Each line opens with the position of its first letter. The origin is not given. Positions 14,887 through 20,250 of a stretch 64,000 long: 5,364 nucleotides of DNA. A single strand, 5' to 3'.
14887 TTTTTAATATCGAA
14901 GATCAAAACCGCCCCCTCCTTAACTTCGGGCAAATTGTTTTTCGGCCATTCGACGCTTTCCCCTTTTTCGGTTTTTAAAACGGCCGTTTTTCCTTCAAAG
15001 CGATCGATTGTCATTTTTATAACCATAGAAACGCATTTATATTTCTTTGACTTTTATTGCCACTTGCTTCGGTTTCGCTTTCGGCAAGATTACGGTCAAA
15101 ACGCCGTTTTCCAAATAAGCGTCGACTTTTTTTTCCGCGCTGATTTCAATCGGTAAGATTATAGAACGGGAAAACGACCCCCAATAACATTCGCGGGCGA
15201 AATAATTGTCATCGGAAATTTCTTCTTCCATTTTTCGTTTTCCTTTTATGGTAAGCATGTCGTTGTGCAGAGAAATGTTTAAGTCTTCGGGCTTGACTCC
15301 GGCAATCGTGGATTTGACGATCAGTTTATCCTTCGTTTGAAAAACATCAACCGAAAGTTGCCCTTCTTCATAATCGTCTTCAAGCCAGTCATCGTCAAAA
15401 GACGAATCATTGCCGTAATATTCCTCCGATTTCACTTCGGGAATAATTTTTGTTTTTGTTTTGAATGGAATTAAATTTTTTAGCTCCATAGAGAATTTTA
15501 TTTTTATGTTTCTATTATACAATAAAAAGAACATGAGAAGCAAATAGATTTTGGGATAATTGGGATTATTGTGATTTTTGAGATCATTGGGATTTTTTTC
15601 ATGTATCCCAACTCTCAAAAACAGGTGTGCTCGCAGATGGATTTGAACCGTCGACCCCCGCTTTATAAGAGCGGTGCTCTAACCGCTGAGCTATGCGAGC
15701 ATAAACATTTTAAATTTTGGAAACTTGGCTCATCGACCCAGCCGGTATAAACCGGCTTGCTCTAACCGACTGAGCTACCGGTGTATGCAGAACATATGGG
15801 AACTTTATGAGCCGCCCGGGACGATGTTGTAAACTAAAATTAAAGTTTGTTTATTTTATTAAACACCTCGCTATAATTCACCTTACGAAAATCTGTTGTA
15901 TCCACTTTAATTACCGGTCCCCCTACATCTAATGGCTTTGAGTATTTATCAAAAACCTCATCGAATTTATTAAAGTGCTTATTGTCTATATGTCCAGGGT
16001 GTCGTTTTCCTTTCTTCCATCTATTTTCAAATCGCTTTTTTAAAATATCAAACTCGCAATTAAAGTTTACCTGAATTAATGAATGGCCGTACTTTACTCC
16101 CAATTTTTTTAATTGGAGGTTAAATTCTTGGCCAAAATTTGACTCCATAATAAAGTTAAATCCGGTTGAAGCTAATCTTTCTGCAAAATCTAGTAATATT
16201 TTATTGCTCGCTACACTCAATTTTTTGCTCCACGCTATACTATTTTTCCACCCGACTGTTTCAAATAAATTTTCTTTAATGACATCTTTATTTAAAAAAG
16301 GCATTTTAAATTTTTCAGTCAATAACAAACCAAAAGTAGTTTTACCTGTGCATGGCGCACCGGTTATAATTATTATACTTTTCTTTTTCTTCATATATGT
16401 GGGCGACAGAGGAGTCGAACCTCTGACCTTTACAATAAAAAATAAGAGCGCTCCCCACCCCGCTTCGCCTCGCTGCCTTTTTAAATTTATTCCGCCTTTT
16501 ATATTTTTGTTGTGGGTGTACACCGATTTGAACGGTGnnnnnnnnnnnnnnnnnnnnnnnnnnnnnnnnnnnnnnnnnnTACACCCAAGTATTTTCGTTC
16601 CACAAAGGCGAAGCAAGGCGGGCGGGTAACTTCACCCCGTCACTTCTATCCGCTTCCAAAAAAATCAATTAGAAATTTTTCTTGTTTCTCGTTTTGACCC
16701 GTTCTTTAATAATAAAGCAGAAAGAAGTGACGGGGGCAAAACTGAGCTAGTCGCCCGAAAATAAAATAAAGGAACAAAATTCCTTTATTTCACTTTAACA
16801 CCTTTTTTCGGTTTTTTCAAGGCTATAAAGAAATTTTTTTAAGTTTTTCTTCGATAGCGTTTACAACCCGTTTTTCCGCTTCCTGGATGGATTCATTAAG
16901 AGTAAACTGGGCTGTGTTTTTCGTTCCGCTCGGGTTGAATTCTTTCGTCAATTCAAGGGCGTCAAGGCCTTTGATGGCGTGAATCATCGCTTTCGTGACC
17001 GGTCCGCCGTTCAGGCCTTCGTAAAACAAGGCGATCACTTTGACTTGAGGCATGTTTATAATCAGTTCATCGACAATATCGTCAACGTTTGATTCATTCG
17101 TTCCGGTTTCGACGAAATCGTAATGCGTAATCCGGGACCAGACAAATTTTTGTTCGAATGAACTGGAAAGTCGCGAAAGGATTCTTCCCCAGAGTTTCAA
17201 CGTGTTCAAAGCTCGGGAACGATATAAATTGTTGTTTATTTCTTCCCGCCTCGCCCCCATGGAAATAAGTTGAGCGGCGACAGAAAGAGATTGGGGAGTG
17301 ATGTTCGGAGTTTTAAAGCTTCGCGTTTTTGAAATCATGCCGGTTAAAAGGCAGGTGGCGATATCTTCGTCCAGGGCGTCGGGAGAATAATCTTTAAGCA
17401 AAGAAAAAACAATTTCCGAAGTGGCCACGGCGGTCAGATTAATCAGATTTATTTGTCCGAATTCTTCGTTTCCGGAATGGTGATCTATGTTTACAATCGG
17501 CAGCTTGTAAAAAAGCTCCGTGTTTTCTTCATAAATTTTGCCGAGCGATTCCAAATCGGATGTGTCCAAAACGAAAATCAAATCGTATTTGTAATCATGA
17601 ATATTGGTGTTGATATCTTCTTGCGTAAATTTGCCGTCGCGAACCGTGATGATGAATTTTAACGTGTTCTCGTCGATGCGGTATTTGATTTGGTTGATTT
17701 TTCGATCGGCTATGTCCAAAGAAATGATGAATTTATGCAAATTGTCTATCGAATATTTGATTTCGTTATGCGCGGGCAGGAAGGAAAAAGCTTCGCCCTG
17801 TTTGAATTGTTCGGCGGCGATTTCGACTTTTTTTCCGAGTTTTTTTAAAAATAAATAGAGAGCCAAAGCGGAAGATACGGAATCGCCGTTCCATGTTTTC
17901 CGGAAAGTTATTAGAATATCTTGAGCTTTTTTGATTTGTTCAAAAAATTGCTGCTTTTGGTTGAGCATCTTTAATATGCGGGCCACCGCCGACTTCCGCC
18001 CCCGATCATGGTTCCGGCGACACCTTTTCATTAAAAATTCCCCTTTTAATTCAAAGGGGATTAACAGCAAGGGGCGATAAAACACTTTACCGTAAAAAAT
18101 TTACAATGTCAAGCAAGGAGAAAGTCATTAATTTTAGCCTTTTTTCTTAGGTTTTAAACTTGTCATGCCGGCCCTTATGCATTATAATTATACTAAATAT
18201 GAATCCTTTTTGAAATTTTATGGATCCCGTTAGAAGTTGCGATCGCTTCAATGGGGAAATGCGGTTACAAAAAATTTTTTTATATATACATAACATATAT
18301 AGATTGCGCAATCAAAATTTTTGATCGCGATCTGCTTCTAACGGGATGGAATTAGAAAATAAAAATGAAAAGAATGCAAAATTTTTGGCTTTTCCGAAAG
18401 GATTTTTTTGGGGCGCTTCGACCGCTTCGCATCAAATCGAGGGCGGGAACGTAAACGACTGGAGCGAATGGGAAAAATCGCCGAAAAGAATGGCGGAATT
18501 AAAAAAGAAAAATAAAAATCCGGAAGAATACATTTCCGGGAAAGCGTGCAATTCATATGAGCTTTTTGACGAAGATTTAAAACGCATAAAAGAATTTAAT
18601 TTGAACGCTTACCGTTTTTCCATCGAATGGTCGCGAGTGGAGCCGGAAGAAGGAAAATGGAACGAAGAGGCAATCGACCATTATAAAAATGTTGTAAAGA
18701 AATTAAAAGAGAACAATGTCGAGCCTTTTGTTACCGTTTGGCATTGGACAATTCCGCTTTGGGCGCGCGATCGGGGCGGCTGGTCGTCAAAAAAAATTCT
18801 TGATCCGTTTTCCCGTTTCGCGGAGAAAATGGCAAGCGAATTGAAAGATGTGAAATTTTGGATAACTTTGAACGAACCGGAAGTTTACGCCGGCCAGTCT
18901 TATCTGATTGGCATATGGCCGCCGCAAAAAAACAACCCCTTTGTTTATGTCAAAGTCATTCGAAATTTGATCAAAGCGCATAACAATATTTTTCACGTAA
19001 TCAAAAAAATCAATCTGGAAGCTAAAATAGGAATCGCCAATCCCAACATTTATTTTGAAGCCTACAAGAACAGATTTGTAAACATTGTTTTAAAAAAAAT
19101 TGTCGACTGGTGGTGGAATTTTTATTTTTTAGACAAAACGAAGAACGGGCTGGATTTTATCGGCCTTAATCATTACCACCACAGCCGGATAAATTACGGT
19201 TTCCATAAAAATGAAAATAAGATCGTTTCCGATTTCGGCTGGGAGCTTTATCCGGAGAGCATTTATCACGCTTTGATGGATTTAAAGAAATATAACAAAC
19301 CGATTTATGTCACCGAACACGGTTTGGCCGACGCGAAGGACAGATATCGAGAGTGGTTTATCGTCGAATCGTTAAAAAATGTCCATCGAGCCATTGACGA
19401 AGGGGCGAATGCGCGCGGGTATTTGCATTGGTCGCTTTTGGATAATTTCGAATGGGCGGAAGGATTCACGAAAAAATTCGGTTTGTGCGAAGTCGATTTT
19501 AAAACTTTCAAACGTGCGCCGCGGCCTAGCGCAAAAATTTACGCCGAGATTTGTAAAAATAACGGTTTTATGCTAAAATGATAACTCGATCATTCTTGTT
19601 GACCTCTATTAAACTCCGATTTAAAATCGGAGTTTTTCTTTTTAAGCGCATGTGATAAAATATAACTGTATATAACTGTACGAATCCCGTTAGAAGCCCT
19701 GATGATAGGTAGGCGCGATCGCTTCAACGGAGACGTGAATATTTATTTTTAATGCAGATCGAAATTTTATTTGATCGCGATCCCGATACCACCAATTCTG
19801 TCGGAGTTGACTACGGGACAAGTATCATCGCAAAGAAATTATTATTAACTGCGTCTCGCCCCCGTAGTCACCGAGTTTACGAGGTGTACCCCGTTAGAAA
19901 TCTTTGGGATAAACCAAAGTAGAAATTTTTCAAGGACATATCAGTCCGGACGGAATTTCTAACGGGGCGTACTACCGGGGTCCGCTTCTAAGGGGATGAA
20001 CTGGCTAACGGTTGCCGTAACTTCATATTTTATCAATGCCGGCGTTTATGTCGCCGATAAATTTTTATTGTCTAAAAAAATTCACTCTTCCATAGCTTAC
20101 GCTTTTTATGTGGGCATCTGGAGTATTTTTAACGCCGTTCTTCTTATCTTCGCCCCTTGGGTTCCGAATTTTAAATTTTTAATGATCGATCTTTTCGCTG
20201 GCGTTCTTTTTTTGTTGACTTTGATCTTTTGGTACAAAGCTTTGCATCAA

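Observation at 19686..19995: Expanded, nested second copy of the leader motif before the DMT/EamA-like gene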

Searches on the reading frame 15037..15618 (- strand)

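Call 6: search_protein_families(library=pfam, proteins=[window:15037-15618:-])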
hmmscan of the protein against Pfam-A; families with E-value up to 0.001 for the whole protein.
window:15037-15618:- (193 aa): 2 families
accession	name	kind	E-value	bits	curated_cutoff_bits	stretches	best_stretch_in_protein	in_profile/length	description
PF00011.27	HSP20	-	1.2e-18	67.5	20.8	1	93-186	3-93/102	Hsp20/alpha crystallin family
PF17886.7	ArsA_HSP20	-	1.2e-06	28.4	22.5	1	97-176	2-61/63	HSP20-like domain found in ArsA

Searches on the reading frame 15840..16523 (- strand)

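Call 6: search_protein_families(library=pfam, proteins=[window:15840-16523:-])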
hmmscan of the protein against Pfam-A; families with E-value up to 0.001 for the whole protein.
window:15840-16523:- (227 aa): 5 families
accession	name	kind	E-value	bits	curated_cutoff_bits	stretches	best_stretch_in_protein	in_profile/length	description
PF13238.12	AAA_18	-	1.2e-09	39.1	29.4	1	51-174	1-118/128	AAA domain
PF13671.12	AAA_33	-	1.4e-08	35.6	27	1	51-192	2-141/143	AAA domain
PF08433.16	KTI12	-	1.9e-05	24.7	22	1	50-225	3-170/271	Chromatin associated protein KTI12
PF13521.12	AAA_28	-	0.00012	22.7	27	1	51-99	2-50/164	AAA domain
PF06414.18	Zeta_toxin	-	0.00088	19.2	22.3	0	45-131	13-105/199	Zeta toxin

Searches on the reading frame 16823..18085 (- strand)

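Call 6: search_protein_families(library=pfam, proteins=[window:16823-18085:-])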
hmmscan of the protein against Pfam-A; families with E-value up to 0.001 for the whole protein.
window:16823-18085:- (420 aa): 1 family
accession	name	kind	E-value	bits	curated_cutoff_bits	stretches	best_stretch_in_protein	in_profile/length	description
PF01368.27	DHH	-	4.1e-15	56.6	28.1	1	57-250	2-125/125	DHH family, N-terminal domain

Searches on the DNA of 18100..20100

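Call 9: search_rna_families(source=window, start=18100, end=20100, threshold=evalue, max_evalue=10)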
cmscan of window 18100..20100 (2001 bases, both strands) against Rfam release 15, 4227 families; matches with E-value up to 10: 8.
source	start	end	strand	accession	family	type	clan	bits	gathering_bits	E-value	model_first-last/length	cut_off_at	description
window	19607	19679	-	RF02891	AgrB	Gene; antisense;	-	28.4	40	0.036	1-84/84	no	ArsR-gov region gene B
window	19574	19639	+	RF02891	AgrB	Gene; antisense;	-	20.9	40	1.6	1-84/84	no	ArsR-gov region gene B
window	18478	18582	+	RF01577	RNase_P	Gene; ribozyme;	CL00002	19.7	100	2.7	42-185/626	no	Plasmodium RNase_P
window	19531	19649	+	RF02634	EF3314_EF3315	Gene; sRNA;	-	18.1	100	0.3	1-141/141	no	Enterococcus sRNA EF3314_EF3315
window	19183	19259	+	RF04072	mir-7386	Gene; miRNA;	-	18.1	44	3.9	1-59/59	no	mir-7386 microRNA precursor family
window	18469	18622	+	RF02562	CbSR14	Gene; sRNA;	-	17.8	172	0.69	1-189/189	no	Coxiella burnetii sRNA 14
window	19142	19247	+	RF00114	S15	Cis-reg; leader;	CL00121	14.1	39.5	3.7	1-117/117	no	Ribosomal S15 leader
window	18107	18217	+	RF01906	HOTAIR_3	Gene; lncRNA;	-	13.8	80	5.3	1-98/98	no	HOTAIR conserved region 3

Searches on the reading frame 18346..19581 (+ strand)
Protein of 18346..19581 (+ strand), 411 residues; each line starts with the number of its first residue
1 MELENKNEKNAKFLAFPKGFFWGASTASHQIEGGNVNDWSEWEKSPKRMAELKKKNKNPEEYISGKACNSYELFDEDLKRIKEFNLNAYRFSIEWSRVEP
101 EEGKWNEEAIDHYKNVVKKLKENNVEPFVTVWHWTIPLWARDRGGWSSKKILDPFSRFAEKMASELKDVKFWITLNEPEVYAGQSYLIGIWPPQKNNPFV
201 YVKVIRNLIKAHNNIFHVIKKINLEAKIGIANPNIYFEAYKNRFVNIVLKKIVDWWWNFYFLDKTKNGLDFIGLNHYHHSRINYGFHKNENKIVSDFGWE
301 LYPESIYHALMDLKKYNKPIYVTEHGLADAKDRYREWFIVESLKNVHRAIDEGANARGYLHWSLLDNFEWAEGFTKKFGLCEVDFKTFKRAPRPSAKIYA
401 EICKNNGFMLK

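Call 6: search_protein_families(library=pfam, proteins=[window:18346-19581:+])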
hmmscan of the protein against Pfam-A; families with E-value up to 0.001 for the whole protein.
window:18346-19581:+ (411 aa): 1 family
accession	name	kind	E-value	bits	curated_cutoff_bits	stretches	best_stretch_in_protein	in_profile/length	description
PF00232.24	Glyco_hydro_1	-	1e-86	291.6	22.6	2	15-267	4-255/453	Glycosyl hydrolase family 1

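Call 12: find_encoding_contigs(protein=window:18346-19581:+, flank=10000, max_places=10)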
Protein window:18346-19581:+ (411 aa): 3 contigs read that carry it; 1 place shown.
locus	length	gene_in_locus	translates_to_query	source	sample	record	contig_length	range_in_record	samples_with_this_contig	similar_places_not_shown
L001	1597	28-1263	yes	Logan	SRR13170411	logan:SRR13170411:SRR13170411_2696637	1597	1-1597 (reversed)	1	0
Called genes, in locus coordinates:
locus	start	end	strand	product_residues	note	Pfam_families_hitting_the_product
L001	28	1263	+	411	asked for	PF00232:Glyco_hydro_1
